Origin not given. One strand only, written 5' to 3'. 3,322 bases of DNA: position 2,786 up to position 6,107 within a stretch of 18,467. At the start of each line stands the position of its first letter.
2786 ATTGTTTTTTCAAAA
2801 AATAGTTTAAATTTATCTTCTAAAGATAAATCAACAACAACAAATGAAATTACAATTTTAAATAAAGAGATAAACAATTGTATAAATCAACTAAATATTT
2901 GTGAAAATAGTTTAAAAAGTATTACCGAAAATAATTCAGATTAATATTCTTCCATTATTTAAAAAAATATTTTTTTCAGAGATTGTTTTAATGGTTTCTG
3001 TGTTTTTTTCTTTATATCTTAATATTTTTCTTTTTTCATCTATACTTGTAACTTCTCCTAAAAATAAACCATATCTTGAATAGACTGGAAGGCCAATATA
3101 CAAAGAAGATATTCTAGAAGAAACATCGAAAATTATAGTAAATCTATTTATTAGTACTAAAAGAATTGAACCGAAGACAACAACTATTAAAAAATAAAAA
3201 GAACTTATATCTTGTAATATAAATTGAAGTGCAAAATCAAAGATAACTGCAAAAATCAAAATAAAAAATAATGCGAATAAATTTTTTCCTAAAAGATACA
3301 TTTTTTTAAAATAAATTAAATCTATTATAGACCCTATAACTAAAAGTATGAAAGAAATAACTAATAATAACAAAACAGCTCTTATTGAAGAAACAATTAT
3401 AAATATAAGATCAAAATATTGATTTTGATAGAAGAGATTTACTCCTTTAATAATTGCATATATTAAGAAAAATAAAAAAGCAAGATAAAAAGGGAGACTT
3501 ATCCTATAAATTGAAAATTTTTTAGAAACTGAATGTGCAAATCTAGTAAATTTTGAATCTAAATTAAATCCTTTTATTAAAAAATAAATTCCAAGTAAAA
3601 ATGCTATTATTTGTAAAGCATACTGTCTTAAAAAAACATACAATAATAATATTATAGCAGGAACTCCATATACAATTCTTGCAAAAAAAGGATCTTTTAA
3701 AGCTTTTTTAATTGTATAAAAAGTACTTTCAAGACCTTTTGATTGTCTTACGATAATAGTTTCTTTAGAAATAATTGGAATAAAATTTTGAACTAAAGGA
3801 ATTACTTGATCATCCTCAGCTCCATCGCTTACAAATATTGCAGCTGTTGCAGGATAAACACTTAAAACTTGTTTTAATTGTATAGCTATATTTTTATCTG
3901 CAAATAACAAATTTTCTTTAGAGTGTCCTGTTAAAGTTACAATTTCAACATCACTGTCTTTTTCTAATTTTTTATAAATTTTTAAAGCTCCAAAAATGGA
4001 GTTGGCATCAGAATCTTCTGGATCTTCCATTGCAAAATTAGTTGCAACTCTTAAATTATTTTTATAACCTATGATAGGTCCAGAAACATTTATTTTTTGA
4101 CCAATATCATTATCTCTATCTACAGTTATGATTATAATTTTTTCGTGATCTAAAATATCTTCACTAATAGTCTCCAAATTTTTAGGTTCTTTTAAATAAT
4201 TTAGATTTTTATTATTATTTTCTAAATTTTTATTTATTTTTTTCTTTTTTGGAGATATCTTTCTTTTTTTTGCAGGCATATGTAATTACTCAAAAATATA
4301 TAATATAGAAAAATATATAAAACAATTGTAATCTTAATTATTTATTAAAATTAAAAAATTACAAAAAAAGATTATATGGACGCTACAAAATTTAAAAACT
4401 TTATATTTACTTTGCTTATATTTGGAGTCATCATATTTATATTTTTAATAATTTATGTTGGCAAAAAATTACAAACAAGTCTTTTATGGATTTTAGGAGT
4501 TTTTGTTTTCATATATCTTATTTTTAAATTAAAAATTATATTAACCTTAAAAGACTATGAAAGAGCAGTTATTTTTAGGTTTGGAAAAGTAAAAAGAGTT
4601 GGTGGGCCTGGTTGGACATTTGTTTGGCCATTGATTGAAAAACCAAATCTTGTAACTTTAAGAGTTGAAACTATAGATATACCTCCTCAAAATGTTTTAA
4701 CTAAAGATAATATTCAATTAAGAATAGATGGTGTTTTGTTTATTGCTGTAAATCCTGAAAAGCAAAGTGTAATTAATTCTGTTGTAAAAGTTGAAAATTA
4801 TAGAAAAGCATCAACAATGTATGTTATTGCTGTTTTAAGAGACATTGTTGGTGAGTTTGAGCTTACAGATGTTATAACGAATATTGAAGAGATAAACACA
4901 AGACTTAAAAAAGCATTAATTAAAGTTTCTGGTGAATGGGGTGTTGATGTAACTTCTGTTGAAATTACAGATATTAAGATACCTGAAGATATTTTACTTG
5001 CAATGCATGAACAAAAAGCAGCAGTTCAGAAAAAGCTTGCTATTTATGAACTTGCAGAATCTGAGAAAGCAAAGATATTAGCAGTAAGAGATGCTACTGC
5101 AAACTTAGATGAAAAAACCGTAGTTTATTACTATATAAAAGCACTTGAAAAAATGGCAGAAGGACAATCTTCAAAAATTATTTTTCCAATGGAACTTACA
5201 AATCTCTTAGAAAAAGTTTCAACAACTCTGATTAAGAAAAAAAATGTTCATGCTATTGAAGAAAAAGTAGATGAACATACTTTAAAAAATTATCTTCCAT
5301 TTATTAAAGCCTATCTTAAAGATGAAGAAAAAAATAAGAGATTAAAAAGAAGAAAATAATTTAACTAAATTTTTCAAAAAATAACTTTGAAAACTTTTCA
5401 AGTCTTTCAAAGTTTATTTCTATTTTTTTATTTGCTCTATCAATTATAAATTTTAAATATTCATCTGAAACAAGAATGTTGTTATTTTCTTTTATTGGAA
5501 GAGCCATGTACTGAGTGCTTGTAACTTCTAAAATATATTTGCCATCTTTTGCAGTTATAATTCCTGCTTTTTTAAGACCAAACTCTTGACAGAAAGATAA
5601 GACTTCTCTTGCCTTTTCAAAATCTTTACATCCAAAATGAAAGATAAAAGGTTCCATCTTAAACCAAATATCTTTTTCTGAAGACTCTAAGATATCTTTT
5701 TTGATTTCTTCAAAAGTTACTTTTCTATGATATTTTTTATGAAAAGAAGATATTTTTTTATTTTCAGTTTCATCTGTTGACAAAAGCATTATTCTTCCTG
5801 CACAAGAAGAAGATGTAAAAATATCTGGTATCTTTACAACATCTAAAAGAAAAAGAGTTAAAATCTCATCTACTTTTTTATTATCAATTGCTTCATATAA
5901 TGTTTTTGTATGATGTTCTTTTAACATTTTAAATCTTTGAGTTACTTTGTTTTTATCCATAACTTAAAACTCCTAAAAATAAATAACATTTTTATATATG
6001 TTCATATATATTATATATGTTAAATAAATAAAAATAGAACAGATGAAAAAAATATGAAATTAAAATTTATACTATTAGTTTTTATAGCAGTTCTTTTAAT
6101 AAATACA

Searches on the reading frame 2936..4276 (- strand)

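Call 3: search_protein_families(library=pfam, proteins=[window:2936-4276:-], max_evalue=1)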
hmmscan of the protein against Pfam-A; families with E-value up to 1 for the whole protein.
window:2936-4276:- (446 aa): 1 family
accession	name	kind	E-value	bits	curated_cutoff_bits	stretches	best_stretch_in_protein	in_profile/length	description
PF04123.18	DUF373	-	3.9e-84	283.4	28.3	1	46-371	1-331/335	Domain of unknown function (DUF373)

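Call 4: search_protein_families(library=ncbifam, proteins=[window:2936-4276:-], max_evalue=1)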
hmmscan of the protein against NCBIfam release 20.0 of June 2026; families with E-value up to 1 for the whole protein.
window:2936-4276:- (446 aa): 0 families

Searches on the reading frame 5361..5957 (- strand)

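Call 3: search_protein_families(library=pfam, proteins=[window:5361-5957:-], max_evalue=1)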
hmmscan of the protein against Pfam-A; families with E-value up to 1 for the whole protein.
window:5361-5957:- (198 aa): 1 family
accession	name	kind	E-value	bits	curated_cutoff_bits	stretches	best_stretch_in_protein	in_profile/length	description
PF02676.19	TYW3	-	8.7e-37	127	27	1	10-192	5-208/211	Methyltransferase TYW3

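Call 4: search_protein_families(library=ncbifam, proteins=[window:5361-5957:-], max_evalue=1)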
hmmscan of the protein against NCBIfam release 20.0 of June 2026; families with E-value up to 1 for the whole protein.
window:5361-5957:- (198 aa): 6 families
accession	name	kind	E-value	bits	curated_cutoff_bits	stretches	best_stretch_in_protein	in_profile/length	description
NF003267.0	PRK04235.1-6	equivalog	1.5e-44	152.1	190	1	9-194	3-188/196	hypothetical protein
NF047731.1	tRNAMtaseTaw3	equivalog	1.9e-38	132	200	1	13-191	4-183/185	tRNA(Phe) 7-((3-amino-3-carboxypropyl)-4-demethylwyosine(37)-N(4))-methyltransferase Taw3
NF003264.0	PRK04235.1-2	equivalog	1.8e-30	106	344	1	16-193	7-183/206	hypothetical protein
NF003265.0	PRK04235.1-4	equivalog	4.8e-30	104.7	286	1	9-191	2-187/194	hypothetical protein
NF003266.0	PRK04235.1-5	equivalog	8.1e-29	100.7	329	1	6-189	5-188/197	hypothetical protein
NF003263.0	PRK04235.1-1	equivalog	1.5e-25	89.7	237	1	7-192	5-190/219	hypothetical protein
